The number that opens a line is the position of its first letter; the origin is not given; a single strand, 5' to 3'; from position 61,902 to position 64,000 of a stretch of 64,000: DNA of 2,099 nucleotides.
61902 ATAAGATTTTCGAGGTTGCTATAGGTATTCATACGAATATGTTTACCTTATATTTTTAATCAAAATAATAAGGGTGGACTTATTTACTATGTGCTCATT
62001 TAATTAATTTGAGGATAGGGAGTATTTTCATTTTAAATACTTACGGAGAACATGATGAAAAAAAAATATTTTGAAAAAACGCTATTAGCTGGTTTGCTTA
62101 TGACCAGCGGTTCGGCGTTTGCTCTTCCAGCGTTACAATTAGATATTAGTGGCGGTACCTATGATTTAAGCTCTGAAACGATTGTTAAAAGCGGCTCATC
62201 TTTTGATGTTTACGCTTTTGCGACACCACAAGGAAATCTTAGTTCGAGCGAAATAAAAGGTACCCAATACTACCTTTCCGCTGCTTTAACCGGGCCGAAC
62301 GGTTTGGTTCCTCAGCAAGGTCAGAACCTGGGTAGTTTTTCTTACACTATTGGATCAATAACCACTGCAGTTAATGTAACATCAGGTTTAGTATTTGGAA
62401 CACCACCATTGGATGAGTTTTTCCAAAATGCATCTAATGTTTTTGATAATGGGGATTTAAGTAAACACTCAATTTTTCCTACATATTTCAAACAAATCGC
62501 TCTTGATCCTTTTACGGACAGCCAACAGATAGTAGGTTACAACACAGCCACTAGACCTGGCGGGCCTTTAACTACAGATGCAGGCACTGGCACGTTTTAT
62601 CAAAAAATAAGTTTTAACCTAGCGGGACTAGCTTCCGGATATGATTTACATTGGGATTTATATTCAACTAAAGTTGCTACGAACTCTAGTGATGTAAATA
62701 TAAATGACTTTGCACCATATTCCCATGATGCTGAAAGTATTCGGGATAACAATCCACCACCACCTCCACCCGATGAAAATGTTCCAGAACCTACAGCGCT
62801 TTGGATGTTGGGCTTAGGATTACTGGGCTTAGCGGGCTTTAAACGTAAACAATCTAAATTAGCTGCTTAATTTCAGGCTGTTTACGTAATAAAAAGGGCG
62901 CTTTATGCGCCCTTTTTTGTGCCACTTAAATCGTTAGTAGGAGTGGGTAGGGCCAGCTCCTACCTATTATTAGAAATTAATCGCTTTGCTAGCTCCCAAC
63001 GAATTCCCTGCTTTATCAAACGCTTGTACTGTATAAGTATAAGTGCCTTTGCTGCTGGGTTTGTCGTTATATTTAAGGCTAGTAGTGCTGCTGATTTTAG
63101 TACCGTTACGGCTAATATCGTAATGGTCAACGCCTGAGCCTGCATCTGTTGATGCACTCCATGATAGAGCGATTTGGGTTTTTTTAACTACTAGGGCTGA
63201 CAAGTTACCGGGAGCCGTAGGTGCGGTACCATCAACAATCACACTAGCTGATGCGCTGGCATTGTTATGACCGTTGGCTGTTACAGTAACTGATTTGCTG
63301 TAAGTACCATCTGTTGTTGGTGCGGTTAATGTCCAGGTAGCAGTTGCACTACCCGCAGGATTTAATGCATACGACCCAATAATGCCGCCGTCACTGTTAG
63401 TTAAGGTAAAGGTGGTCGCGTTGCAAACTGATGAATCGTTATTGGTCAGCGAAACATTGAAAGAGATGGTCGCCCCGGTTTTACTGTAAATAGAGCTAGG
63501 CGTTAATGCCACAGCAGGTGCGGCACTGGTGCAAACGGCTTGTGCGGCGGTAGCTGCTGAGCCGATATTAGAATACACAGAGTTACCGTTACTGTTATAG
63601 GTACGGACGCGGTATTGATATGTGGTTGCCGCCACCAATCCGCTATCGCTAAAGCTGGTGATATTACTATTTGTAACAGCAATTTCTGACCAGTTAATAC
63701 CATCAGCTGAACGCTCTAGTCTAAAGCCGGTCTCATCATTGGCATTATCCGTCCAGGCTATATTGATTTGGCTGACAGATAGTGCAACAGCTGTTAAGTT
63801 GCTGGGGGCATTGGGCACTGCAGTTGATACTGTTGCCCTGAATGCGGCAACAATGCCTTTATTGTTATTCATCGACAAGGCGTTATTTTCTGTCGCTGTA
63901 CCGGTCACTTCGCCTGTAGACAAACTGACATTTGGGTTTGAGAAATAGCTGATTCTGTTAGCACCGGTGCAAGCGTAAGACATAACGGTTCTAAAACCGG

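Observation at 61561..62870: PEP-CTERM protein gene with a sigma-54 promoter and upstream direct-repeat enhancer-like sites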

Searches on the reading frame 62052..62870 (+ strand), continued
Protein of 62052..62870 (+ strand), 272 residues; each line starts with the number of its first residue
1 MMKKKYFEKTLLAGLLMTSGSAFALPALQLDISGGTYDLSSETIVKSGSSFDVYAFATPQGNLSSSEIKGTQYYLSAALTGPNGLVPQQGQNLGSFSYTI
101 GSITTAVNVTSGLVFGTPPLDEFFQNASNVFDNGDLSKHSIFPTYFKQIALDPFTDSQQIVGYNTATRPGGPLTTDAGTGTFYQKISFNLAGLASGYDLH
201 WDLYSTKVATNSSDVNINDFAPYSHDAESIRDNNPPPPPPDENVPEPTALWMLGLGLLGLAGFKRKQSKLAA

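Call 65: search_protein_families(library=ncbifam, proteins=[L159:7208-9490:-, L159:9941-10744:-, L159:5001-5744:+, L158:3052-3846:+], max_evalue=1e-10)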
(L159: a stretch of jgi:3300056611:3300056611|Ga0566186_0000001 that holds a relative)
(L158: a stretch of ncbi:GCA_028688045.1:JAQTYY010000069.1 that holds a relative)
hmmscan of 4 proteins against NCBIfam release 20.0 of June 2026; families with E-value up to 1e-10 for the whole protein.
L159:7208-9490:- (760 aa): 21 families
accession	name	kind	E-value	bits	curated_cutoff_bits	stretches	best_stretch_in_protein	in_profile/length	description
TIGR02917.1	PEP_TPR_lipo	equivalog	1.7e-112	377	312.2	4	222-624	144-547/899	XrtA/PEP-CTERM system TPR-repeat protein PrsT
NF040959.1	MamA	equivalog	4.5e-53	179.7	200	2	451-599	47-196/204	magnetosome protein MamA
TIGR02521.1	type_IV_pilW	equivalog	4.2e-38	131.2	154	0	174-347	35-211/234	type IV pilus biogenesis/stability protein PilW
NF033920.0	C39_PA2778_fam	equivalog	1.5e-37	129.4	150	0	410-506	158-255/255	PA2778 family cysteine peptidase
NF033762.1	social_mot_Tgl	equivalog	2.6e-27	95.8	225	0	628-711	84-168/252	social motility TPR repeat lipoprotein Tgl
NF052415.1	T3SS_chap_SctY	equivalog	1.4e-26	93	70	0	446-507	11-72/106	type III secretion apparatus assembly chaperone SctY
NF033758.1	gliding_GltE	equivalog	2.6e-25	89.3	225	1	554-746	64-255/411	adventurous gliding motility TPR repeat lipoprotein GltE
TIGR02552.1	LcrH_SycD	equivalog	5.1e-23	81.3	104.8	0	685-747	58-120/136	SycD/LcrH family type III secretion system chaperone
NF008757.0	PRK11788.1-5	equivalog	1.3e-21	77.2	363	0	247-517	45-324/388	lipopolysaccharide assembly protein LapB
NF047371.1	FlcA_CTERM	equivalog_domain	2.7e-21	75.7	300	1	655-741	449-535/646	periplasmic flagellar collar protein FlcA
TIGR00540.1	TPR_hemY_coli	hypoth_equivalog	2.2e-20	72.8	142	0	481-602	267-385/385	heme biosynthesis-associated TPR protein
TIGR02795.1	tol_pal_ybgF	equivalog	6.9e-18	65.4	90.1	0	98-171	35-111/119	tol-pal system protein YbgF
NF047507.1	TPR_BatC_Lepto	exception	3.3e-17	62.7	175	0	621-658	107-144/214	TPR repeat-containing protein BatC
NF008755.0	PRK11788.1-3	equivalog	2.6e-16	60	430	0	425-574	198-349/388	lipopolysaccharide assembly protein LapB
NF052400.1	M48_BAM_BepA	equivalog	1.6e-15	56.8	570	0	209-334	313-438/483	beta-barrel assembly-enhancing protease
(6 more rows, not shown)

L159:9941-10744:- (267 aa): 25 families
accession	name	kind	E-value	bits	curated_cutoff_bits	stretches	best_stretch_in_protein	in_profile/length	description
TIGR02915.1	PEP_resp_reg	equivalog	7.7e-111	371.1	502.6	1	1-265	179-444/445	PEP-CTERM-box response regulator transcription factor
TIGR01817.1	nifA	equivalog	1.2e-92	311.4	528.85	1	1-217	236-454/534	nif-specific transcriptional activator NifA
NF041552.1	TF_PrdR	equivalog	2e-90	303.8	795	1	1-264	307-577/577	sigma-54 dependent transcriptional regulator PrdR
NF003451.0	PRK05022.1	equivalog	2.6e-88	297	476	1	1-266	230-511/512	nitric oxide reductase transcriptional regulator NorR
NF008469.0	PRK11361.1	equivalog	4.6e-86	289.3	714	1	1-266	183-457/461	acetoacetate metabolism transcriptional regulator AtoC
TIGR01818.1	ntrC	equivalog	3.2e-85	286.7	558.6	1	1-202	174-378/463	nitrogen regulation protein NR(I)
NF050807.1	TransRegFlbDCaul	equivalog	4.7e-81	273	750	1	1-263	158-438/454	sigma-54-dependent transcriptional regulator FlbD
NF038308.1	RNA_repair_RtcR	equivalog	3.3e-79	267.1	650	1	1-213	221-444/530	RNA repair transcriptional activator RtcR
NF041946.1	LuxO_transreg_Vib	equivalog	8.9e-74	248.9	800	1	1-263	173-460/463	quorum-sensing sigma-54 dependent transcriptional regulator LuxO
NF041906.1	V4R_TF_MobR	exception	1.4e-72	244.9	999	1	1-263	272-544/544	phenol degradation transcriptional regulator MobR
TIGR02974.1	phageshock_pspF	equivalog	4.1e-72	243.2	443.55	1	2-193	40-235/336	phage shock protein operon transcriptional activator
NF007689.0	PRK10365.1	equivalog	8.9e-72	242.3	760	1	1-260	179-439/441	sigma-54-dependent response regulator transcription factor ZraR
NF049963.1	RespRegFlgRCampy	domain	1e-71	242.1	750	1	1-264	174-428/429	fla regulon two-component system response regulator FlgR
TIGR02329.1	propionate_PrpR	equivalog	3e-71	240.6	499.2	1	1-261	252-525/526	propionate catabolism operon regulatory protein PrpR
NF011695.0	PRK15115.1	equivalog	1.3e-70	238.4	763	1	1-263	175-436/445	two-component system response regulator GlrR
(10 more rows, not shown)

L159:5001-5744:+ (247 aa): 1 family
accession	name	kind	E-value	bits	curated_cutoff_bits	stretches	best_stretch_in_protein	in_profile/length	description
NF038141.1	choice_anch_N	equivalog_domain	5.2e-47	160.8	40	1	24-216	1-184/184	choice-of-anchor N protein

L158:3052-3846:+ (264 aa): 1 family
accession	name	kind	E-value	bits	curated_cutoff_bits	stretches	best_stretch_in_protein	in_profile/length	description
NF038141.1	choice_anch_N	equivalog_domain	1.7e-19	71.2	40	1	23-219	1-184/184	choice-of-anchor N protein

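Call 66: predict_structure(alignment_id=A3)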
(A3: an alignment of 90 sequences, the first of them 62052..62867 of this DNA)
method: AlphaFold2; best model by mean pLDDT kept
length: 272 residues; sequences in the alignment: 90
mean_pLDDT: 84.0   pTM: 0.78
mean pLDDT of the five models: 84.0, 83.5, 82.0, 81.9, 81.7
residues with pLDDT >= 90: 152; 70-90: 54; 50-70: 63; < 50: 3
segments of 3 or more residues with pLDDT < 50: none
pLDDT, mean of each block of 10 residues (from residue 1): 60 70 85 95 94 96 92 94 87 96 96 86 60 54 88 96 94 92 98 95 80 65 77 72 65 90 91 86
secondary structure, 60 per line:
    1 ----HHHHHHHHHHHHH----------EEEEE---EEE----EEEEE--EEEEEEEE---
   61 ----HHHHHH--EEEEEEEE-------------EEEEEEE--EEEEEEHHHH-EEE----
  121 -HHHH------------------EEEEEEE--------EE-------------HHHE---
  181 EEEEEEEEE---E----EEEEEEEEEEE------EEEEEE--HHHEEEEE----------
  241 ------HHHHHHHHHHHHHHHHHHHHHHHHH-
elements in order: H5-17 E28-32 E36-38 E43-47 E50-57 H65-70 E73-80 E94-100 E103-108 H109-112 E114-116 H122-125 E144-150 E181-189 E198-208 E215-220 E226-230 H247-271

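Call 68: fold_search(model_id=the predicted structure, library=pdb)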
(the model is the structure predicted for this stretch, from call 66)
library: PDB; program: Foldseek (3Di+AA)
matches with E <= 10: 1677; with E <= 0.001: 0
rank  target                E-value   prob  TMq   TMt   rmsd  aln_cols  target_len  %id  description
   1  3pg2_B                2.4e-03  0.96  0.28  0.25   8.9       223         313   12  The Crystal structure of the major pilin GBS80 of Streptococcus agalactiae 35 kDa C-terminal fragment (released 2011-03-02)
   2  6mph_Q                3.6e-03  0.98  0.26  0.49  10.3       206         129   11  Cryo-EM structure at 3.8 A resolution of HIV-1 fusion peptide-directed antibody, DF1W-a.01, elicited by vaccination of (released 2019-07-24)
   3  9b6s_H                4.2e-03  0.89  0.23  0.42  11.6       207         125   14  Fab1-6 in complex with the capsid of Adeno-associated virus type 9 (released 2025-04-16)
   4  2x12_A                7.0e-03  0.47  0.21  0.26  12.0       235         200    9  pH-induced modulation of Streptococcus parasanguinis adhesion by Fap1 fimbriae (released 2010-07-07)
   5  1pvl                  7.0e-03  0.08  0.10  0.09  18.7       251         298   10  STRUCTURE OF THE PANTON-VALENTINE LEUCOCIDIN F COMPONENT FROM STAPHYLOCOCCUS AUREUS (released 1999-06-15)
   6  3pg2_A                8.3e-03  0.84  0.27  0.24   9.1       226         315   12  The Crystal structure of the major pilin GBS80 of Streptococcus agalactiae 35 kDa C-terminal fragment (released 2011-03-02)
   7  6cue_7                8.7e-03  0.90  0.25  0.45  10.8       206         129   10  Cryo-EM structure at 4.0 A resolution of vaccine-elicited antibody vFP7.04 in complex with HIV-1 Env BG505 DS-SOSIP, a (released 2018-07-11)
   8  9o4q_E                9.2e-03  0.75  0.23  0.40  11.1       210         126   13  Cryo-EM structure of Z1A11-GL Fab in complex with influenza virus neuraminidase from A/California/07/2009 (H1N1) (released 2025-08-13)
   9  8vcr_D                1.3e-02  0.69  0.21  0.36  11.2       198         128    8  SARS-CoV-2 Spike S2 bound to Fab 54043-5 (released 2024-07-31)
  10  6e5p_I                1.3e-02  0.66  0.22  0.39  10.4       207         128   11  Backbone model based on cryo-EM map at 8.5 A of domain-swapped, glycan-reactive, neutralizing antibody 2G12 bound to H (released 2019-02-13)
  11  9nc0_G                1.4e-02  0.72  0.23  0.42  11.3       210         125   11  AMC008 v4.2 SOSIP Env trimer in complex with b12 Fab (released 2026-01-21)
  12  7lgr                  1.4e-02  0.38  0.20  0.28  11.9       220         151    6  Streptococcus mutans Collagen binding Protein CNM - N2 Domain (released 2022-01-26)
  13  8tkc_G                1.5e-02  0.41  0.18  0.31  13.0       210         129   10  CRYO-EM STRUCTURE OF HIV-1 BG505DS-SOSIP.664 ENV TRIMER BOUND TO DJ85-b.01 FAB (released 2024-08-28)
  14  7rsn_E                1.7e-02  0.89  0.25  0.49  11.2       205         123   12  AMC018 SOSIP.v4.2 in complex with PGV04 Fab (released 2021-09-15)
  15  8znz_D                1.7e-02  0.75  0.23  0.44  11.3       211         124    9  CD73 bound with HB0045 (released 2025-02-05)
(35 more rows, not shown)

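Call 78: search_protein_families(library=pfam, proteins=[L001:10919-13024:-, L001:13416-14534:+], max_evalue=0.01)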
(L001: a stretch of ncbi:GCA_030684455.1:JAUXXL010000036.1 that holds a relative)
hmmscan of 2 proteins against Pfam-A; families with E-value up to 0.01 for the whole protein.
L001:10919-13024:- (701 aa): 8 families
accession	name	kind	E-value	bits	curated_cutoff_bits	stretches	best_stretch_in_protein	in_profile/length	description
PF13583.11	Reprolysin_4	-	2.5e-18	66.9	22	1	184-392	3-198/203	Metallo-peptidase family M12B Reprolysin-like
PF13688.12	Reprolysin_5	-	3.7e-17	63.6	27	1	185-379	4-196/196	Metallo-peptidase family M12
PF13582.12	Reprolysin_3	-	1.9e-15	57.9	22.4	1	208-336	2-123/123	Metallo-peptidase family M12B Reprolysin-like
PF00041.27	fn3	-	9.4e-13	48.6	25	2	423-503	2-79/84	Fibronectin type III domain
PF22352.2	K319L-like_PKD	-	0.00057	20.3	27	0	574-614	45-84/84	K319L-like, PKD domain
PF19077.6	Big_13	-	0.0033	18.3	27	0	557-615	47-101/102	Bacterial Ig-like domain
PF25788.1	Ig_Rha78A_N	-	0.0044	17.7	27.4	0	452-508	39-100/105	Rha78A-like, N-terminal immunoglobulin domain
PF06486.16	DUF1093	-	0.0089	17.1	26.3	0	671-692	24-45/81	Protein of unknown function (DUF1093)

L001:13416-14534:+ (373 aa): 2 families
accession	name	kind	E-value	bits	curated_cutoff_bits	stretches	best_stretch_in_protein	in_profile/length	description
PF04055.27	Radical_SAM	-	5e-27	95.5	29.5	1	24-179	2-165/166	Radical SAM superfamily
PF13353.11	Fer4_12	-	2.4e-07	31.6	22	1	26-128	12-116/137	4Fe-4S single cluster domain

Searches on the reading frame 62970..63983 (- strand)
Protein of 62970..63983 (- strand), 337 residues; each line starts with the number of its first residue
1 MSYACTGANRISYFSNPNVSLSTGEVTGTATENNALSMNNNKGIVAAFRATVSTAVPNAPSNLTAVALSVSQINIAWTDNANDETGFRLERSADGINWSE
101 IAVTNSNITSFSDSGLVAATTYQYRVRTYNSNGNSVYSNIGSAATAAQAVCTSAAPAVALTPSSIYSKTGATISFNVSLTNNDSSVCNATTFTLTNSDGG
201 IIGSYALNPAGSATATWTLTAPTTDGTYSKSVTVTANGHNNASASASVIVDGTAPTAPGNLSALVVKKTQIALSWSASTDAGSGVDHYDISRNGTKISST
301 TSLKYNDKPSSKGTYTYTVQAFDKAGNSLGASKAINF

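Call 7: search_protein_families(library=ncbifam, proteins=[window:62970-63983:-], max_evalue=0.01)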
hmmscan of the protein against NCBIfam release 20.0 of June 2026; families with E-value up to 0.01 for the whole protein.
window:62970-63983:- (337 aa): 2 families
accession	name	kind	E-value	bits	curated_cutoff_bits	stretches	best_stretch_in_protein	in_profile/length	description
NF041611.1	exoglucan_CbhB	equivalog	2e-20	72.5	1950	2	212-335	750-882/997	exoglucanase CbhB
NF047446.1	barrel_OmpL47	domain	3.4e-05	24.2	40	1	275-328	9-58/68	OmpL47-type beta-barrel domain-containing protein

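Call 8: search_protein_families(library=pfam, proteins=[window:62970-63983:-], max_evalue=0.01)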
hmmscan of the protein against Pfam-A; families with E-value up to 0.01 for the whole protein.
window:62970-63983:- (337 aa): 6 families
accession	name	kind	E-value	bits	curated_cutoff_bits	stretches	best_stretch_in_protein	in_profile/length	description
PF00041.27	fn3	-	7.6e-14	52.1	25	2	59-139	2-79/84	Fibronectin type III domain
PF19077.6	Big_13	-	7.2e-06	26.9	27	0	193-251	47-101/102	Bacterial Ig-like domain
PF06486.16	DUF1093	-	0.00021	22.3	26.3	0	307-328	24-45/81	Protein of unknown function (DUF1093)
PF22352.2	K319L-like_PKD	-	0.00028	21.3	27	0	210-250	45-84/84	K319L-like, PKD domain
PF25788.1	Ig_Rha78A_N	-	0.00056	20.6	27.4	0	87-144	38-100/105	Rha78A-like, N-terminal immunoglobulin domain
PF01835.25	MG2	-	0.0024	18.7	32.8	0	165-248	10-94/96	MG2 domain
